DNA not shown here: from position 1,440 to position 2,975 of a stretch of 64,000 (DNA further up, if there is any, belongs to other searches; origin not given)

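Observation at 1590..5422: Tail-fibre-like repeat protein and a signal-peptide GH5 enzyme inserted between the portal candidate and the head-morphogenesis gene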

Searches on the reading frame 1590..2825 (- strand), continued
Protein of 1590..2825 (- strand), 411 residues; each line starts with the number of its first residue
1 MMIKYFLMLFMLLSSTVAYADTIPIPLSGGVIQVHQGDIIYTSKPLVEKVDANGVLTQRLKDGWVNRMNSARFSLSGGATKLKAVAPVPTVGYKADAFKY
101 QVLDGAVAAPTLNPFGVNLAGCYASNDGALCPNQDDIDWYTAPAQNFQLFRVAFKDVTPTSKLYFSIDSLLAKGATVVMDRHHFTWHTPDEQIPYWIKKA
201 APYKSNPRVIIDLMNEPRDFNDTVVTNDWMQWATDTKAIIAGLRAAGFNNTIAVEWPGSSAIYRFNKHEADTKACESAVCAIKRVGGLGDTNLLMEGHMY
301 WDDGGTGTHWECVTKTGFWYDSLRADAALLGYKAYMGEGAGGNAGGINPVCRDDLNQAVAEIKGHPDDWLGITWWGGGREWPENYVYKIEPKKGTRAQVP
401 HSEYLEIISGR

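Call 96: find_related_loci(query=A3, collection=genome_contigs, flank=8000)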
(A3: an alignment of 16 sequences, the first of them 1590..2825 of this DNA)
Query A3 (411 aa) in genome_contigs; peptide patterns used: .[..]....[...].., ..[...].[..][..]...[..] (x = any residue, [..] = any of these).
49 stretches matched a pattern; 12 encode a relative of the query (tblastn E <= 1e-3); 12 distinct loci.
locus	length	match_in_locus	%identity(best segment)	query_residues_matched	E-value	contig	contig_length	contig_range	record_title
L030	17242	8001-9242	65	2-411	6e-162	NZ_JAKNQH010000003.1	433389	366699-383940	Sphingomonas sp. BAUL-RG-20F-R05-02 3, whole genome shotgun sequence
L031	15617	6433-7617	43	15-395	3e-88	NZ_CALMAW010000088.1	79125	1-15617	MAG: uncultured Sphingomonas sp. isolate SRR12240183_bin.13_CONCOCT_v1.1_MAG NODE_149_length_79125_cov_6.245049, whole g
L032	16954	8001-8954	43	102-411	3e-75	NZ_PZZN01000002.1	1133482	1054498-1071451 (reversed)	Sphingomonas aerolata strain NW12 Ga0191659_12, whole genome shotgun sequence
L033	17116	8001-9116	40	64-411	7e-72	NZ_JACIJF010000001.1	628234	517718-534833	Sphingomonas xinjiangensis strain DSM 26736 Ga0373338_01, whole genome shotgun sequence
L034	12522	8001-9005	41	79-406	1e-70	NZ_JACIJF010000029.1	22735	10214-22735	Sphingomonas xinjiangensis strain DSM 26736 Ga0373338_29, whole genome shotgun sequence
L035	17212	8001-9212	37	26-410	2e-69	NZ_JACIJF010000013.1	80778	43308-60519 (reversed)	Sphingomonas xinjiangensis strain DSM 26736 Ga0373338_13, whole genome shotgun sequence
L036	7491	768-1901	38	33-410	2e-68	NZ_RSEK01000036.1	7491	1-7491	Altericroceibacterium xinjiangense strain CCTCC AB 207166 NODE_36_length_7491_cov_230.187483, whole genome shotgun seque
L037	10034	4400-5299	41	115-410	1e-66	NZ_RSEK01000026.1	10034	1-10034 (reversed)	Altericroceibacterium xinjiangense strain CCTCC AB 207166 NODE_26_length_10034_cov_236.203676, whole genome shotgun sequ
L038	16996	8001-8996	39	79-410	7e-66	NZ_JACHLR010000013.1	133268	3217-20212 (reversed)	Novosphingobium chloroacetimidivorans strain S00245 Ga0436340_13, whole genome shotgun sequence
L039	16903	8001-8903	39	111-408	5e-61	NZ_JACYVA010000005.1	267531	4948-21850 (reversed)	Sphingomonas sp. CFBP 13720 strain CFBP13720 CFBP1372005, whole genome shotgun sequence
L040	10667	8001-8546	52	227-410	5e-57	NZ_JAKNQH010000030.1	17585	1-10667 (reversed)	Sphingomonas sp. BAUL-RG-20F-R05-02 30, whole genome shotgun sequence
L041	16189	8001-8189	32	167-218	8e-5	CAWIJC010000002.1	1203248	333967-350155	MAG: uncultured Actinomycetes bacterium isolate MFD04944.bin.2.143 genome assembly, contig: contig_20251, whole genome s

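Call 97: find_related_loci(query=A3, collection=viral_contigs, flank=8000)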
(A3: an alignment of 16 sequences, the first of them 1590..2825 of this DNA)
Query A3 (411 aa) in viral_contigs; peptide patterns used: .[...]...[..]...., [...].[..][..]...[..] (x = any residue, [..] = any of these).
27 stretches matched a pattern; 6 encode a relative of the query (tblastn E <= 1e-3); 6 distinct loci.
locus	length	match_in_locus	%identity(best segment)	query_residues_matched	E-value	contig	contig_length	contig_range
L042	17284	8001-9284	51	1-411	2e-129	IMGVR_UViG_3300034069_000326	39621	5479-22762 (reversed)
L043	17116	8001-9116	40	64-411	4e-72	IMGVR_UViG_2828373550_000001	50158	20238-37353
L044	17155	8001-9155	38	32-411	3e-68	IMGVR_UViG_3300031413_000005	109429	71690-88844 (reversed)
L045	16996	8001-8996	39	79-410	4e-66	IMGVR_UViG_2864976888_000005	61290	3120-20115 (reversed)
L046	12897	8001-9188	37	33-411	9e-66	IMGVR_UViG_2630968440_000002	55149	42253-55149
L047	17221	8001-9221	37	7-410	1e-64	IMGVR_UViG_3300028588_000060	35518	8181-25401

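Call 99: search_protein_families(library=pfam, proteins=[L033:4114-7794:+, L038:3352-7782:+, L044:5023-7905:+, L044:3395-5026:+, L046:4005-6440:+, L046:6434-7897:+, L047:4815-7691:+, L020:7282-9990:+, L010:3912-6263:+, L009:7277-9715:+], max_evalue=0.01)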
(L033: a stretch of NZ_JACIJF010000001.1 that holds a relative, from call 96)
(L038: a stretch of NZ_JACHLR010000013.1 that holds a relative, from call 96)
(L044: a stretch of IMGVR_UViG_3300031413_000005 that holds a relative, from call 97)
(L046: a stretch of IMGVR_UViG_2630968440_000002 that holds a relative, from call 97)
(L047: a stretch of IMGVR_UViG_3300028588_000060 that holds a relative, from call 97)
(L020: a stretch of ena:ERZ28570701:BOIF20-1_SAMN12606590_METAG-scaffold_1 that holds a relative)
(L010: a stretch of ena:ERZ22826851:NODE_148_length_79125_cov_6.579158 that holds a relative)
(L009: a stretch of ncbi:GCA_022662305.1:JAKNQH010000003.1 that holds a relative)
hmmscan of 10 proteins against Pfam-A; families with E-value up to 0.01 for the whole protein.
L033:4114-7794:+ (1226 aa): 1 family
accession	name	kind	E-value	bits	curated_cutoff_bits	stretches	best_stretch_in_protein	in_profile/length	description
PF12831.13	FAD_oxidored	-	2e-27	97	27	1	668-1198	1-406/416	FAD dependent oxidoreductase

L038:3352-7782:+ (1476 aa): 1 family
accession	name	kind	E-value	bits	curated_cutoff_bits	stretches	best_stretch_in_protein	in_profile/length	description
PF00150.24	Cellulase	-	1.9e-16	60.8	23.5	1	235-461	27-243/272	Cellulase (glycosyl hydrolase family 5)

L044:5023-7905:+ (960 aa): 1 family
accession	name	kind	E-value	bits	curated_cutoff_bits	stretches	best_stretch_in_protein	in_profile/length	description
PF03160.20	Calx-beta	-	1.2e-09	38.6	27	2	386-502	3-119/119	Calx-beta domain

L044:3395-5026:+ (543 aa): 2 families
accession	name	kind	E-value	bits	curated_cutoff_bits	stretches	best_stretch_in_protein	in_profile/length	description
PF10444.14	Nbl1_Borealin_N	-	0.00059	19.8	24.4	1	438-467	25-54/57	Nbl1 / Borealin N terminal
PF05133.19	SPP1_portal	-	0.00059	19.4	25.5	1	73-467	45-393/416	Phage portal protein, SPP1 Gp6-like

L046:4005-6440:+ (811 aa): 0 families

L046:6434-7897:+ (487 aa): 0 families

L047:4815-7691:+ (958 aa): 1 family
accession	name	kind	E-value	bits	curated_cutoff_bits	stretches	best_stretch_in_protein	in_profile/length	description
PF03160.20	Calx-beta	-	3e-10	40.6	27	1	64-169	12-119/119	Calx-beta domain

L020:7282-9990:+ (902 aa): 0 families

L010:3912-6263:+ (783 aa): 1 family
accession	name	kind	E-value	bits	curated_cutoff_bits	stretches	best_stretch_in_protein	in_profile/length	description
PF04616.20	Glyco_hydro_43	-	0.00019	21.3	32.2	1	348-503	8-149/288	Glycosyl hydrolases family 43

L009:7277-9715:+ (812 aa): 3 families
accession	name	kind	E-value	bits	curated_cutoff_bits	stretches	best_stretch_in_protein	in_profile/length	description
PF00657.28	Lipase_GDSL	-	6.1e-06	27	23.6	1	352-574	1-206/208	GDSL-like Lipase/Acylhydrolase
PF03160.20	Calx-beta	-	1e-05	25.9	27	1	235-340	12-119/119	Calx-beta domain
PF13472.12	Lipase_GDSL_2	-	7.2e-05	23.8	32.9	1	356-571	3-178/178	GDSL-like Lipase/Acylhydrolase family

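Call 100: search_protein_families(library=pfam, proteins=[L032:6158-7366:+, L032:10450-12126:+, L032:2402-3613:+, L035:9744-11072:+, L039:3474-5444:+, L039:5461-6234:+, L039:10138-11613:+, L037:3357-4223:+, L037:7665-8618:+, L036:4174-4935:+], max_evalue=0.001)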
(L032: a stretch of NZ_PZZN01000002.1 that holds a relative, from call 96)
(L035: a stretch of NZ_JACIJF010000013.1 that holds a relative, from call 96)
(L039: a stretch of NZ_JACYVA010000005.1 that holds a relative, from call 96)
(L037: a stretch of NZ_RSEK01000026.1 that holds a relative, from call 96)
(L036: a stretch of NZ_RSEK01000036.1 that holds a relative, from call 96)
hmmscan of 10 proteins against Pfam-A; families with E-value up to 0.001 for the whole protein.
L032:6158-7366:+ (402 aa): 0 families

L032:10450-12126:+ (558 aa): 1 family
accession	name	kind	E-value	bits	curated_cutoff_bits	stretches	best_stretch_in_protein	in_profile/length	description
PF06824.17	Glyco_hydro_125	-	1.9e-154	515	23.4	1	128-544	1-414/414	Metal-independent alpha-mannosidase (GH125)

L032:2402-3613:+ (403 aa): 1 family
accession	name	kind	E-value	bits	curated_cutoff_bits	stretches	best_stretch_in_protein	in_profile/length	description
PF01757.29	Acyl_transf_3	-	1.3e-27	97.1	31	1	36-350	2-323/326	Acyltransferase domain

L035:9744-11072:+ (442 aa): 6 families
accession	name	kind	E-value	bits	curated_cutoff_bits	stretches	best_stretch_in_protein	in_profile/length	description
PF13692.12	Glyco_trans_1_4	-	9.7e-27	94.4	27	1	262-398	3-138/142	Glycosyl transferases group 1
PF00534.26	Glycos_transf_1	-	1.7e-26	93.2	26.4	1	259-414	14-170/172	Glycosyl transferases group 1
PF13439.12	Glyco_transf_4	-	3.4e-08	34.1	28.5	1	52-246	5-169/170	Glycosyltransferase Family 4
PF20706.3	GT4-conflict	-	3.1e-07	30.1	26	1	235-382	173-327/385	Family 4 Glycosyltransferase in conflict systems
PF13524.12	Glyco_trans_1_2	-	5.1e-05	23.7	25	1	290-422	16-134/144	Glycosyl transferase-like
PF13579.12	Glyco_trans_4_4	-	0.00079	20.2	29.7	1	52-240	4-156/158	Glycosyl transferase 4-like domain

L039:3474-5444:+ (656 aa): 1 family
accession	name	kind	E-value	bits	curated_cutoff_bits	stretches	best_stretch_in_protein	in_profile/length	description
PF10082.15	BBP2_2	-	2e-05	24.1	23.7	1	436-650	170-372/378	Putative beta-barrel porin 2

L039:5461-6234:+ (257 aa): 3 families
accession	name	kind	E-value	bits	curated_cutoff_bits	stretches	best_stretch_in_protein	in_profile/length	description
PF10531.15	SLBB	-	6.5e-21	74.4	27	2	188-234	2-47/55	SLBB domain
PF22461.2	SLBB_2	-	7.3e-19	68.1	27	2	108-181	2-78/79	SLBB domain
PF02563.21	Poly_export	-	3.5e-18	66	28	1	28-101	5-76/77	Polysaccharide biosynthesis/export protein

L039:10138-11613:+ (491 aa): 1 family
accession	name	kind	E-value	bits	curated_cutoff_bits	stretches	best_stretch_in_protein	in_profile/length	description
PF02397.22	Bac_transf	-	3.1e-62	209.7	27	1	298-486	1-178/179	Bacterial sugar transferase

L037:3357-4223:+ (288 aa): 3 families
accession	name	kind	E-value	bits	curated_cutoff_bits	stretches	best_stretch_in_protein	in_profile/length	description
PF13730.12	HTH_36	-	4.5e-07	30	25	1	105-157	4-55/55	Helix-turn-helix domain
PF00392.27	GntR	-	1.8e-05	24.8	27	1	115-162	12-59/64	Bacterial regulatory proteins, gntR family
PF13545.12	HTH_Crp_2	-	0.00082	19.7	27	0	110-162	2-58/70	Crp-like helix-turn-helix domain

L037:7665-8618:+ (317 aa): 1 family
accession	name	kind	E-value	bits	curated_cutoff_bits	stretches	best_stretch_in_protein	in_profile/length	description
PF10134.15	RPA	-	2.5e-77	259.9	27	1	24-256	1-227/228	Replication initiator protein A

L036:4174-4935:+ (253 aa): 0 families

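Call 101: search_protein_families(library=phrogs, proteins=[L044:3395-5026:+, L044:2093-3346:+, L044:1467-2087:+, L044:5023-7905:+, L044:9250-9996:+, L044:10094-11011:+, L044:10992-11639:+, L044:11639-12442:+, L047:2184-3161:+, L047:893-2086:+], max_evalue=0.001)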
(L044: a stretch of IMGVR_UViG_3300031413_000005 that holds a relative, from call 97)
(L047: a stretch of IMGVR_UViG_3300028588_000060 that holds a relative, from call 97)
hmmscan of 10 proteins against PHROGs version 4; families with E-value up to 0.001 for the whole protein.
L044:3395-5026:+ (543 aa): 4 families
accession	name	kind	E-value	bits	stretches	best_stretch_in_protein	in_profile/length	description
phrog_145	-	head and packaging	6.6e-83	280.1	1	19-489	9-468/493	portal protein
phrog_12458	-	unknown function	1.5e-69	235.3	1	4-246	14-260/265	-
phrog_20858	-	unknown function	6.1e-66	223.3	1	291-488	1-190/250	-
phrog_104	-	head and packaging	3e-06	27.2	1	117-339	132-331/550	portal protein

L044:2093-3346:+ (417 aa): 5 families
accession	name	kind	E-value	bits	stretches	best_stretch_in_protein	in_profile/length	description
phrog_2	-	head and packaging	1.2e-53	184.1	1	7-408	262-596/807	terminase large subunit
phrog_10250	-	head and packaging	1.9e-40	140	1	200-410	2-221/228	terminase large subunit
phrog_7579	-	head and packaging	8.6e-11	42.5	1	12-213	6-210/239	terminase large subunit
phrog_38319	-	unknown function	1.1e-06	29.3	1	11-259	6-268/271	-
phrog_675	-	head and packaging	0.00021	20.7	1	15-154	47-191/576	terminase large subunit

L044:1467-2087:+ (206 aa): 2 families
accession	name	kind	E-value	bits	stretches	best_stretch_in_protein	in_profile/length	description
phrog_867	-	DNA, RNA and nucleotide metabolism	1.1e-21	78.7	1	23-187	10-184/220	DNA binding domain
phrog_1206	-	head and packaging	0.00016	22.6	1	27-100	6-79/207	terminase small subunit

L044:5023-7905:+ (960 aa): 2 families
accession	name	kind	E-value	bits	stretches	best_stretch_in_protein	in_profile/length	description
phrog_2175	-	other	5.1e-43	148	1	4-174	6-185/188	protein with Ig domain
phrog_1280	-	other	1.1e-26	95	1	6-158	9-151/248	Ig domain containing protein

L044:9250-9996:+ (248 aa): 3 families
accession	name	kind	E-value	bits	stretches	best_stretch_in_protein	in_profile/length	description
phrog_7402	-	unknown function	1.8e-24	87.6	1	125-220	1-97/123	-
phrog_206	-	head and packaging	6.9e-20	72.9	1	15-229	29-239/263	head scaffolding protein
phrog_784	-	unknown function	8.6e-15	56.1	1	31-231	49-231/250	-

L044:10094-11011:+ (305 aa): 2 families
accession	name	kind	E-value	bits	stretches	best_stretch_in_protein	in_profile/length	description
phrog_212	-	head and packaging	2.5e-79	267.8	1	1-304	4-295/301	major head protein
phrog_31318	-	unknown function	1.5e-45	155.6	1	158-305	2-147/147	-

L044:10992-11639:+ (215 aa): 1 family
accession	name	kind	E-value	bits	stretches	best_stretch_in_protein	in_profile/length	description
phrog_916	-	unknown function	1.5e-28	101.4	1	38-212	4-166/220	-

L044:11639-12442:+ (267 aa): 1 family
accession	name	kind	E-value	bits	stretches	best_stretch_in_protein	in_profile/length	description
phrog_912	-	unknown function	3.5e-35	122.6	1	8-266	9-273/274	-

L047:2184-3161:+ (325 aa): 0 families

L047:893-2086:+ (397 aa): 0 families

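Call 109: search_protein_families(library=pfam, proteins=[L010:1975-2472:+, L010:2749-3240:+, L010:3264-3863:+, L010:953-1441:+, L010:1454-1957:+, L010:83-595:+], max_evalue=0.05)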
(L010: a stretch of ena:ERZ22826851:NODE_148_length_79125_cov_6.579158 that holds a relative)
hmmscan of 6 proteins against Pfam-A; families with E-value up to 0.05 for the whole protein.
L010:1975-2472:+ (165 aa): 1 family
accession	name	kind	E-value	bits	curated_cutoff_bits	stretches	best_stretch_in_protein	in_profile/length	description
PF22432.2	PA2794-like_C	-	0.00019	21.9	27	1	97-159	19-84/102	PA2794-like, C-terminal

L010:2749-3240:+ (163 aa): 0 families

L010:3264-3863:+ (199 aa): 0 families

L010:953-1441:+ (162 aa): 0 families

L010:1454-1957:+ (167 aa): 0 families

L010:83-595:+ (170 aa): 0 families
